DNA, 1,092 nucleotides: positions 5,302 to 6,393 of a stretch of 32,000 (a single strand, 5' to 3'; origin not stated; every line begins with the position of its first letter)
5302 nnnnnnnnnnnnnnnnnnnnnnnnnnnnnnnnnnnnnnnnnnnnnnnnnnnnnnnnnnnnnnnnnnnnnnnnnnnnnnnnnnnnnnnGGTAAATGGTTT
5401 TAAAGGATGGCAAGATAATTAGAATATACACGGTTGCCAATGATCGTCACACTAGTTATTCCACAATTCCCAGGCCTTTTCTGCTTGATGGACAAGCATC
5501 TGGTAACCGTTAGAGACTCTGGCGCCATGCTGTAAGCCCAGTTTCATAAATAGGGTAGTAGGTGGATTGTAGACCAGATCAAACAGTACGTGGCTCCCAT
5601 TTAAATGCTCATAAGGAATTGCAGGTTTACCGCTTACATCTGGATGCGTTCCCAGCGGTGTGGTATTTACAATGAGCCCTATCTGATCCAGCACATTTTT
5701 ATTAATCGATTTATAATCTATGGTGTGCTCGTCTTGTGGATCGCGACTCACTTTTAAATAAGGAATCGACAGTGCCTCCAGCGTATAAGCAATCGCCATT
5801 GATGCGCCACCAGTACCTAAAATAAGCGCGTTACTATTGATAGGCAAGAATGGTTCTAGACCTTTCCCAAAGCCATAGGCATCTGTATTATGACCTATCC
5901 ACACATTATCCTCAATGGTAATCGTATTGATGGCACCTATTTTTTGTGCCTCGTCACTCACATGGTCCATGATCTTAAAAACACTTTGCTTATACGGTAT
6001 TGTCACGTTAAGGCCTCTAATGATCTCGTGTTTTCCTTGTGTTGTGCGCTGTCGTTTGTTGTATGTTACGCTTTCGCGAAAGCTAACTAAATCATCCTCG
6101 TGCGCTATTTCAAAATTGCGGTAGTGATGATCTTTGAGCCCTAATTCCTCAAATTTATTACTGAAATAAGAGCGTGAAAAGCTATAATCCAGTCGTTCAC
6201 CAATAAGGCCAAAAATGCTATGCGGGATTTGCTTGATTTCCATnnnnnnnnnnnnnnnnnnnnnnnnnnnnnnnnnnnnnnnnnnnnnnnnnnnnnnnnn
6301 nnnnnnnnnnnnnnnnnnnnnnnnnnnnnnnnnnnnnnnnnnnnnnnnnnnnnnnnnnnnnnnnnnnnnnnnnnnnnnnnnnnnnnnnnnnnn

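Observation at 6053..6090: Palindromic element apparently inserted in-frame inside the essential aroE gene (RPE-like)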

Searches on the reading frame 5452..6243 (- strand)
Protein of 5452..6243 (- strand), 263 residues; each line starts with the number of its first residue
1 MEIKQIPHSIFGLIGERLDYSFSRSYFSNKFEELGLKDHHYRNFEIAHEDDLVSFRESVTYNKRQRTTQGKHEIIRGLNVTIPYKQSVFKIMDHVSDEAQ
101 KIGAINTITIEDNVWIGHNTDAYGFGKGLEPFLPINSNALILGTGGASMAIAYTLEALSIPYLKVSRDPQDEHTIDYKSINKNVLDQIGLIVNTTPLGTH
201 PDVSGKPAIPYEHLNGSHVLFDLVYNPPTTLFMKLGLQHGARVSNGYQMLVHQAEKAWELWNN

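Call 8: search_solved_structures(query=window:5452-6243:-, max_evalue=0.001, show_alignments=3)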
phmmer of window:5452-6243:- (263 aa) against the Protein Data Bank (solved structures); distinct sequences matched with E-value up to 0.001: 40.
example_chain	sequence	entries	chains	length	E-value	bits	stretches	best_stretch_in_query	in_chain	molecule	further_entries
5dzs_A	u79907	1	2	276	6e-37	130.8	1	10-262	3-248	Shikimate dehydrogenase (NADP(+))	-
3fbt_A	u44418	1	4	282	4.2e-34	121.5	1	8-263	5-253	chorismate mutase and shikimate 5-dehydrogenase fusion protein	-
1nvt_A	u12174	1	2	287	5.2e-31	111.3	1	9-262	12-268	Shikimate 5'-dehydrogenase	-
3don_A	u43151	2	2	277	1e-29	107.1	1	72-263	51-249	Shikimate dehydrogenase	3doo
2egg_A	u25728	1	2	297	3.5e-28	102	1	75-262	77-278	Shikimate 5-dehydrogenase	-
2hk7_A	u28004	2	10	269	1.4e-27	100.1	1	74-262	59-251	Shikimate dehydrogenase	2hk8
2hk9_A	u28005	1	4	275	1.4e-27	100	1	74-262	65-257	Shikimate dehydrogenase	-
1wxd_A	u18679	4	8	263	5.5e-24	88.3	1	74-262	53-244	shikimate 5-dehydrogenase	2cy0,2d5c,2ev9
3jyo_A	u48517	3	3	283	3.4e-23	85.7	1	75-261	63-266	Quinate/shikimate dehydrogenase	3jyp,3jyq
2nlo_A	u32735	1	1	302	4.2e-23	85.4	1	75-261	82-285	Shikimate dehydrogenase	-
3tnl_A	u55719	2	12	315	7.9e-20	74.7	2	10-155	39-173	Shikimate dehydrogenase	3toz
7cok_A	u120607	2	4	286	1.1e-18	71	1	77-175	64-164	5-ketofructose reductase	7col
3phg_A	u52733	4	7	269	2.9e-17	66.3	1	72-260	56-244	Shikimate dehydrogenase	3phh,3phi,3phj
4foo_A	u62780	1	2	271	1e-16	64.4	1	72-260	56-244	Shikimate dehydrogenase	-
4fpx_A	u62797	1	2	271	1.4e-16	64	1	72-260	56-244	Shikimate dehydrogenase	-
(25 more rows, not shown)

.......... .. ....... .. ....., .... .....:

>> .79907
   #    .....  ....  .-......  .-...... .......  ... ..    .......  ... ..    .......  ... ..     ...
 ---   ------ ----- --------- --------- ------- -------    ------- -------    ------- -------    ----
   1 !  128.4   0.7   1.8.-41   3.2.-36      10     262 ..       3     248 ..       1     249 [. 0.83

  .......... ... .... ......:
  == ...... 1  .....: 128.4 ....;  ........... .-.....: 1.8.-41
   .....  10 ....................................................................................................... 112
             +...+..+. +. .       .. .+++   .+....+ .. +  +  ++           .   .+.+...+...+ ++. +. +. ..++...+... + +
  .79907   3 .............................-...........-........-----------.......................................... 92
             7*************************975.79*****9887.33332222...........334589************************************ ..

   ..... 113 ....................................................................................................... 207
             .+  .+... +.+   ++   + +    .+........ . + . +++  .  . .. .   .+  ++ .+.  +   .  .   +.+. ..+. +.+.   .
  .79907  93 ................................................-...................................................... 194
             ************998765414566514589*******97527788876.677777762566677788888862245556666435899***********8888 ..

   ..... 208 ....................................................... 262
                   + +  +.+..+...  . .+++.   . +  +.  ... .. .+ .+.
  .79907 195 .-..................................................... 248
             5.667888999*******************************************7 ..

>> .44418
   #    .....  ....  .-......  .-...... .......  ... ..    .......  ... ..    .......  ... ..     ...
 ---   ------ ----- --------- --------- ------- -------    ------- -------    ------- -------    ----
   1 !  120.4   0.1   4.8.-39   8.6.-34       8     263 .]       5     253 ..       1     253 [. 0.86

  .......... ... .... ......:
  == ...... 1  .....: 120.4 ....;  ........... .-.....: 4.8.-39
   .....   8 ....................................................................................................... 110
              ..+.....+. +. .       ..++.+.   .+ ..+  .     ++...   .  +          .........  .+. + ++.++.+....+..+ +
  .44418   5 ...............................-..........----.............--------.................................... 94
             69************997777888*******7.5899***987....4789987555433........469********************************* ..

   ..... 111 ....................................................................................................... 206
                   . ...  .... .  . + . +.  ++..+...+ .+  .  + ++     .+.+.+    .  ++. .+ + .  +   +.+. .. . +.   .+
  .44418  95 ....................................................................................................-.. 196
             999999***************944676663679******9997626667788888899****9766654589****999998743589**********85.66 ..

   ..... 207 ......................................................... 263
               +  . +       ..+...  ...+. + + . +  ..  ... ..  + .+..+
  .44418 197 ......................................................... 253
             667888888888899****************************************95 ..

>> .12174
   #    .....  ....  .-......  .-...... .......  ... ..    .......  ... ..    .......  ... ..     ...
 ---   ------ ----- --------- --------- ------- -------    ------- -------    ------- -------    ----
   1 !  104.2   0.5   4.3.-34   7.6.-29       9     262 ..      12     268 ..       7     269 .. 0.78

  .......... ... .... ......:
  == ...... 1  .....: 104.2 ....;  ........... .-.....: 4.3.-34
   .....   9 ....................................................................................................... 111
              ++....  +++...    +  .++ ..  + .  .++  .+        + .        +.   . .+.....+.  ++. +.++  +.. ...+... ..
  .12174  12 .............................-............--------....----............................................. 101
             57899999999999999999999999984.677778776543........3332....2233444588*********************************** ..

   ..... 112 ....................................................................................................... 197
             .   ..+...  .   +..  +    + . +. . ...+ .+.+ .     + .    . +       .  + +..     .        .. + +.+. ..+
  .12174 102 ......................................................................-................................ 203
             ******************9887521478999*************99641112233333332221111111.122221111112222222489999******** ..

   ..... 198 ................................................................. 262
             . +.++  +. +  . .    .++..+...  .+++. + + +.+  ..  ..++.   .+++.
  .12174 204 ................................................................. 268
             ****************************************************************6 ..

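Call 9: find_homologous_proteins(query=window:5452-6243:-, max_evalue=1e-20)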
Query window:5452-6243:- (263 aa): 7269 proteins with E <= 1e-20 among 8000 candidates; the best 120 are listed.
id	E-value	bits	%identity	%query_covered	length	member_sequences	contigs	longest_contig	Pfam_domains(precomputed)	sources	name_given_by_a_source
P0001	3.2e-176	602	100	100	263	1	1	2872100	PF08501.17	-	-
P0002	4.3e-135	467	78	100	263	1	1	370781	PF08501.17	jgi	jgi:shikimate dehydrogenase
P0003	3.3e-133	461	77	100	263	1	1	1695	PF08501.17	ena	-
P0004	3.9e-133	461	74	100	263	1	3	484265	PF08501.17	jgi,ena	-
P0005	9.0e-133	460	74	100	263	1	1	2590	PF08501.17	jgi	jgi:shikimate dehydrogenase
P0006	1.9e-130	452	73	100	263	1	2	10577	PF08501.17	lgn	-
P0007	4.1e-130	451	76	100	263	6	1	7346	PF08501.17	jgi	jgi:shikimate dehydrogenase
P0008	4.3e-130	451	75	100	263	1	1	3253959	PF08501.17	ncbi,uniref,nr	ncbi:shikimate dehydrogenase [Nonlabens sp. Hel1_33_55]|uniref:shikimate dehydrogenase family protei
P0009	5.3e-129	447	73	100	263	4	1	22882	PF08501.17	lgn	-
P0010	7.4e-129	447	76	100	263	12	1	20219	PF08501.17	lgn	-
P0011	1.2e-128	446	73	100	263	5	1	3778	PF08501.17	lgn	-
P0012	5.0e-128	444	74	100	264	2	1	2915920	PF08501.17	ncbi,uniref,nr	ncbi:shikimate dehydrogenase family protein [Nonlabens marinus]|uniref:Shikimate 5-dehydrogenase I a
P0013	6.7e-128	444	74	100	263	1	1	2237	PF08501.17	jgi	jgi:shikimate dehydrogenase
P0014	9.6e-128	443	73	100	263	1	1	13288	PF08501.17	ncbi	-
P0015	1.3e-126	440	73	100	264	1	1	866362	PF08501.17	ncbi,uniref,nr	ncbi:shikimate dehydrogenase family protein [Nonlabens antarcticus]|uniref:shikimate dehydrogenase f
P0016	1.8e-126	439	73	100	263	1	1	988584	PF08501.17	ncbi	-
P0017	2.0e-126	439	72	100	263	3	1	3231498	PF08501.17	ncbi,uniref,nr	ncbi:shikimate dehydrogenase [Nonlabens sp. YIK11]|uniref:shikimate dehydrogenase family protein n=1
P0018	2.1e-126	439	74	100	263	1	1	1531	PF08501.17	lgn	-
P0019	1.2e-125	436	72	100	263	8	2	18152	PF08501.17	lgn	-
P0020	2.1e-125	436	74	100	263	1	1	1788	PF08501.17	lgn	-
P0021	3.2e-125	435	74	100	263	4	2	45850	PF08501.17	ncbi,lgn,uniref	ncbi:shikimate dehydrogenase family protein [Nonlabens sp.]|uniref:shikimate dehydrogenase family pr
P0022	7.4e-125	434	74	100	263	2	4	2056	PF08501.17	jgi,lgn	jgi:shikimate dehydrogenase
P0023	9.3e-125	433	72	100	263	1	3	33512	PF08501.17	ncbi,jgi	jgi:shikimate dehydrogenase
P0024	4.4e-124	431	71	100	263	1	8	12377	PF08501.17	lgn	-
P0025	5.5e-123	428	73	100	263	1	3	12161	PF08501.17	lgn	-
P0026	5.7e-123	428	72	98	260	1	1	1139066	PF08501.17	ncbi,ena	-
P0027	2.2e-122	426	70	100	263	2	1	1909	PF08501.17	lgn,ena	-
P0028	3.7e-122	425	70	100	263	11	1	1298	PF08501.17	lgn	-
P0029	3.8e-122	425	71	100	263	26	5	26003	PF08501.17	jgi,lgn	jgi:shikimate dehydrogenase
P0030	4.4e-121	421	72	100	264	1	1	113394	PF08501.17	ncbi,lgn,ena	-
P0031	2.7e-120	419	69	100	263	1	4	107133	PF08501.17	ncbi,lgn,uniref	ncbi:MAG: shikimate dehydrogenase family protein [Nonlabens sp.]|uniref:shikimate dehydrogenase fami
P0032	3.3e-120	419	70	100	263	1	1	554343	PF08501.17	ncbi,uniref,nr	ncbi:shikimate dehydrogenase family protein [Nonlabens xiamenensis]|uniref:shikimate dehydrogenase f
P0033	1.5e-119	416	69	100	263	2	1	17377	PF08501.17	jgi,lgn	jgi:shikimate dehydrogenase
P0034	2.1e-119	416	68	100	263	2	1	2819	PF08501.17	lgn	-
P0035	2.5e-119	416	67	100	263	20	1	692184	PF08501.17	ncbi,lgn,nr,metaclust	ncbi:shikimate 5-dehydrogenase [Flavobacteria bacterium BBFL7]|nr:shikimate 5-dehydrogenase [Flavoba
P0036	3.0e-119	415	70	98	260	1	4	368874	PF08501.17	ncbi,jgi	jgi:shikimate dehydrogenase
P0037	3.7e-119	415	68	100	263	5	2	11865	PF08501.17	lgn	-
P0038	1.0e-118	414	68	100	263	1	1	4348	PF08501.17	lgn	-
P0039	1.3e-118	413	69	100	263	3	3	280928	PF08501.17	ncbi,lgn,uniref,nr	ncbi:shikimate dehydrogenase [Nonlabens sp.]|uniref:shikimate dehydrogenase family protein n=1 Tax=N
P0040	7.5e-118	411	69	98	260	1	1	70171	PF08501.17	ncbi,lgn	ncbi:MAG: shikimate dehydrogenase [Nonlabens sp.]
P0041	8.4e-118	411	68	100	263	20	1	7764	PF08501.17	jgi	jgi:shikimate dehydrogenase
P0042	1.5e-117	410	69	100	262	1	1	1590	PF08501.17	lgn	-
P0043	4.3e-117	408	69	100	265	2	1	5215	PF08501.17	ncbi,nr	ncbi:MAG: shikimate dehydrogenase [Nonlabens sp.]|nr:shikimate dehydrogenase [Nonlabens sp.]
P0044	4.4e-117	408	67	98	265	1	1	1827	PF08501.17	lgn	-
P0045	4.4e-117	408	66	100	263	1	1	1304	PF08501.17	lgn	-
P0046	6.3e-117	408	68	100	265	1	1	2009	PF08501.17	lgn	-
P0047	1.2e-116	407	67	100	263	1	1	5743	PF08501.17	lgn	-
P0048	1.1e-115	404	68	98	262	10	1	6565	PF08501.17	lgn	-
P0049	1.6e-115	403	71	100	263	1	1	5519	PF08501.17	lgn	-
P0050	1.0e-114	400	68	100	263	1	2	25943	PF08501.17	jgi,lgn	jgi:shikimate dehydrogenase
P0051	4.4e-114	398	68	100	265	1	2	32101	PF08501.17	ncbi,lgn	-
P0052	7.6e-114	398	65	100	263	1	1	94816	PF08501.17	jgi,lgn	jgi:shikimate dehydrogenase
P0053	9.7e-114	397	67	100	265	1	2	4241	PF08501.17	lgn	-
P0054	1.6e-112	393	68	100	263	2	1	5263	PF08501.17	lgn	-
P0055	6.4e-112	391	66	98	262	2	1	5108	PF08501.17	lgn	-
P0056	1.1e-111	391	64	100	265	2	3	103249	PF08501.17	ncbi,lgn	-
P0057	2.1e-111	390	67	98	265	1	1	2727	PF08501.17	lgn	-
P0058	6.5e-111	388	65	100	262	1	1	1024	PF08501.17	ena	-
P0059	3.0e-110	386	66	100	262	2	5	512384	PF08501.17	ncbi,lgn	-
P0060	3.1e-110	386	65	100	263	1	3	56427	PF08501.17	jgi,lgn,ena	-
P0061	9.6e-110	384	65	100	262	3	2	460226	PF08501.17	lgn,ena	-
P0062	2.1e-109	383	66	100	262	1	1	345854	PF08501.17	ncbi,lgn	ncbi:MAG: shikimate dehydrogenase [Nonlabens sp.]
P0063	4.3e-105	369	65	100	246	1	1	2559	PF08501.17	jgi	jgi:shikimate dehydrogenase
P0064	1.5e-99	351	59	100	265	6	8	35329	PF08501.17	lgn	-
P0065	6.0e-98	346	67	86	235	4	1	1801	PF08501.17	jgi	-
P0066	5.1e-94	333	56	97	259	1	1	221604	PF08501.17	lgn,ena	-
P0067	4.8e-92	326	57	97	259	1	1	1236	PF08501.17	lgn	-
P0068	7.1e-92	326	56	98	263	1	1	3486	PF08501.17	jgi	jgi:shikimate dehydrogenase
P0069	1.0e-77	279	52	96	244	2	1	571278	PF08501.17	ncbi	-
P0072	1.9e-73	265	52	96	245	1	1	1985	PF08501.17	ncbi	-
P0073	4.8e-73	264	52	96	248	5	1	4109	PF08501.17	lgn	-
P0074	7.0e-72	260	51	96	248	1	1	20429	PF08501.17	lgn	-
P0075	8.9e-71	256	50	96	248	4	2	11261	PF08501.17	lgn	-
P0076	1.4e-70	256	50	97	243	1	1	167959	PF08501.17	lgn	-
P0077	1.6e-70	256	49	100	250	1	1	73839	PF08501.17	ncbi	-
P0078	1.7e-70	256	53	96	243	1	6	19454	PF08501.17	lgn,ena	-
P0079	2.2e-70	255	50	95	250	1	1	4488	PF08501.17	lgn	-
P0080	3.7e-70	254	50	96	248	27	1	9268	PF08501.17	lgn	-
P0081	4.6e-70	254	49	98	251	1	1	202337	PF08501.17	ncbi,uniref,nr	ncbi:shikimate dehydrogenase family protein [Tenacibaculum agarivorans]|uniref:shikimate dehydrogena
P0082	5.9e-70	254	47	100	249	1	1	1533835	PF08501.17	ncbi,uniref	ncbi:shikimate dehydrogenase [Allomuricauda sp. d1]|uniref:shikimate dehydrogenase family protein n=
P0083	6.4e-70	254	47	100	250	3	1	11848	PF08501.17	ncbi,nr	ncbi:MAG: shikimate dehydrogenase [Muricauda sp.]|nr:shikimate dehydrogenase [Allomuricauda sp.]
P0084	7.3e-70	254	51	97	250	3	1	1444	PF08501.17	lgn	-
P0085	1.4e-69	253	50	96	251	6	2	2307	PF08501.17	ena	-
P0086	1.5e-69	253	49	96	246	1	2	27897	PF08501.17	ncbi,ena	-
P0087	1.5e-69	252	52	96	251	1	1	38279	PF08501.17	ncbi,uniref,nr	ncbi:MAG: shikimate dehydrogenase [Flavobacterium sp.]|uniref:shikimate dehydrogenase family protein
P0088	2.2e-69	252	49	100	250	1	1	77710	PF08501.17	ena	-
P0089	2.3e-69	252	51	96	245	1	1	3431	PF08501.17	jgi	jgi:shikimate dehydrogenase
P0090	2.7e-69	252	49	97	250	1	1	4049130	PF08501.17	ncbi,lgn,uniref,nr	ncbi:shikimate dehydrogenase family protein [Maribacter thermophilus]|uniref:shikimate dehydrogenase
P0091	2.7e-69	252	48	100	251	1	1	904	PF08501.17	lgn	-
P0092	2.9e-69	252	51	96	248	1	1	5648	PF08501.17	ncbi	-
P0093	2.9e-69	252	49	96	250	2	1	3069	PF08501.17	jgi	jgi:shikimate dehydrogenase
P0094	3.1e-69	251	48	99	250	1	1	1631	PF08501.17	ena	-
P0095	3.5e-69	251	47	97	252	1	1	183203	PF08501.17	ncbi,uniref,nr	ncbi:shikimate dehydrogenase [Tenacibaculum sp. IB213877]|uniref:shikimate dehydrogenase family prot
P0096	3.5e-69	251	48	96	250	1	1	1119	PF08501.17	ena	-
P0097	4.2e-69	251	49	96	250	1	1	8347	PF08501.17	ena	-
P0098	4.4e-69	251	48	100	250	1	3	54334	PF08501.17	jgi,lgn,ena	-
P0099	4.9e-69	251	49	100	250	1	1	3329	PF08501.17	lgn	-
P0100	6.0e-69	251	48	100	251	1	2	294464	PF08501.17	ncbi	-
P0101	6.7e-69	250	53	96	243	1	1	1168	PF08501.17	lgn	-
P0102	6.8e-69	250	51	98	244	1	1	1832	PF08501.17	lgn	-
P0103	7.0e-69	250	48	96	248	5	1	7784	PF08501.17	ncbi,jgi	ncbi:MAG: shikimate dehydrogenase [Lutibacter sp.]|jgi:shikimate dehydrogenase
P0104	7.5e-69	250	48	96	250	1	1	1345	PF08501.17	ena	-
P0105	8.9e-69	250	49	96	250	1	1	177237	PF08501.17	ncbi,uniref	ncbi:shikimate dehydrogenase family protein [Maribacter sp. CXY002]|uniref:shikimate dehydrogenase f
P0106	9.9e-69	250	50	96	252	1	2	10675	PF08501.17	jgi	jgi:shikimate dehydrogenase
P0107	1.0e-68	250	49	95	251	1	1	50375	PF08501.17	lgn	-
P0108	1.1e-68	250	48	100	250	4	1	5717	PF08501.17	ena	-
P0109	1.2e-68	250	47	97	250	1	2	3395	PF08501.17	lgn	-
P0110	1.2e-68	249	47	96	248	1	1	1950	PF08501.17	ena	-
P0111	1.2e-68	249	50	96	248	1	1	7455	PF08501.17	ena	-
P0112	1.3e-68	249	51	97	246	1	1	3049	PF08501.17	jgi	jgi:shikimate dehydrogenase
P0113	1.3e-68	249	48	96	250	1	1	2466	PF08501.17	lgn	-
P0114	1.4e-68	249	47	100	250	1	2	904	PF08501.17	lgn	-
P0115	2.2e-68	249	48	96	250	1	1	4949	PF08501.17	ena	-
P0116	2.5e-68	248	50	96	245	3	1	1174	PF08501.17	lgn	-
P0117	2.8e-68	248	50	98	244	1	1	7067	PF08501.17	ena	-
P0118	2.9e-68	248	49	96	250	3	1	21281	PF08501.17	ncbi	-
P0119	3.0e-68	248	47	96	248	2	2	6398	PF08501.17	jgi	jgi:shikimate dehydrogenase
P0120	4.1e-68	248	50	96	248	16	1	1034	PF08501.17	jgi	-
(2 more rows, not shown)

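Call 10: search_protein_families(library=pfam, proteins=[window:5452-6243:-], max_evalue=0.01)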
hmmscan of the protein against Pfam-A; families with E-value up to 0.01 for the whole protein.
window:5452-6243:- (263 aa): 2 families
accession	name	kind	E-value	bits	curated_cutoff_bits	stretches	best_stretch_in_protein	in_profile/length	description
PF08501.16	Shikimate_dh_N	-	2e-17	63.6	27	1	13-108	1-83/83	Shikimate dehydrogenase substrate binding domain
PF18317.6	SDH_C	-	0.00026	21.1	25.8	1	246-262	1-17/31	Shikimate 5'-dehydrogenase C-terminal domain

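Call 13: find_related_loci(query=P0001, collection=genome_contigs, flank=10000)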
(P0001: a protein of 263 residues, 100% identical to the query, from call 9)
Query P0001 (263 aa) in genome_contigs; peptide patterns used: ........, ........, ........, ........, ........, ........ (x = any residue, [..] = any of these).
102 stretches matched a pattern; 36 encode a relative of the query (tblastn E <= 1e-3); 36 distinct loci.
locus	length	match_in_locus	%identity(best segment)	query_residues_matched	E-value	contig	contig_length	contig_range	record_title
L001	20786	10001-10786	76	1-262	6e-137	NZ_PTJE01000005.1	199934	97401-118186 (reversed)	Nonlabens xylanidelens strain DSM 16809 LY01DRAFT_scaffold00005.5, whole genome shotgun sequence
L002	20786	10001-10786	76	1-262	4e-137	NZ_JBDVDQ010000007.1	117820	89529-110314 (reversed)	MAG: Nonlabens sp. isolate CB.54.F.C2_137_65 CB_54_F_C2_137_65_000000000007, whole genome shotgun sequence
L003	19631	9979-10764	75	1-262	2e-136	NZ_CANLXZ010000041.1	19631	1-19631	Uncultured Nonlabens sp. isolate 3-981.fasta NODE_41, whole genome shotgun sequence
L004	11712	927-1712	73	1-262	3e-135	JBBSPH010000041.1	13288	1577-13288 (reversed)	MAG: Flavobacteriales bacterium isolate LS6_sbin.50 LS6_sbin.50_K_1745633_L_13288_cov_10.0000, whole genome shotgun sequ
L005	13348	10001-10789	72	1-263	2e-132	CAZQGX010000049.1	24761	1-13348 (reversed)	MAG TPA_asm: uncultured Flavobacteriaceae bacterium isolate binchicken_co405_11 genome assembly, contig: NODE_2875_lengt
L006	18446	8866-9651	73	1-262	3e-131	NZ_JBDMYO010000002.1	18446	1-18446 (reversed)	MAG: Nonlabens sp. isolate NSW3.bin.30 k97_11389, whole genome shotgun sequence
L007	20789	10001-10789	71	1-263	3e-130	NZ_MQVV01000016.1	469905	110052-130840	Nonlabens tegetincola strain JCM 12886 ctg7180000000050, whole genome shotgun sequence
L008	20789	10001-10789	70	1-263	3e-128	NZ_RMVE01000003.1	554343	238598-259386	Nonlabens xiamenensis strain 1Q3 NODE_3_length_554343_cov_181.068, whole genome shotgun sequence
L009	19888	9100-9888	70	1-263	8e-127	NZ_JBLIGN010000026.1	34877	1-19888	MAG: Nonlabens sp. isolate 3300049783_147 Ga0491198_0001091, whole genome shotgun sequence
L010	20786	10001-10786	69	1-262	1e-125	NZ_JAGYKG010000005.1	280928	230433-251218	MAG: Nonlabens sp. isolate M30B61 5, whole genome shotgun sequence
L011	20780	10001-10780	69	3-262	2e-125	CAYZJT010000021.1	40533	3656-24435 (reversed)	MAG TPA_asm: uncultured Flavobacteriaceae bacterium isolate SRP063590_co1_91 genome assembly, contig: NODE_860_length_40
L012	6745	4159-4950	69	1-262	3e-123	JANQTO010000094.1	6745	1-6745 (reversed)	MAG: Nonlabens sp. isolate MAG_11 P22051_101_S23_metaspades_14664_6745_cov_4, whole genome shotgun sequence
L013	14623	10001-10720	52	11-263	4e-79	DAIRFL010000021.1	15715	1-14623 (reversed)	MAG TPA_asm: Flavobacteriaceae bacterium isolate CTOTU25232 NODE_301_length_15715_cov_7.870434, whole genome shotgun seq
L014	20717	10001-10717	50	11-262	6e-72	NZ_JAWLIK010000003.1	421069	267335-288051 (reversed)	Flavobacterium sp. DG1-102-2 NODE_3_length_421069_cov_31.026449, whole genome shotgun sequence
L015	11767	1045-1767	47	11-263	9e-72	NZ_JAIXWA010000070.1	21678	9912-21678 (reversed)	MAG: Flavobacterium sp. isolate D4_MAG_00001 pond_D4_MAG_00001_000000000040, whole genome shotgun sequence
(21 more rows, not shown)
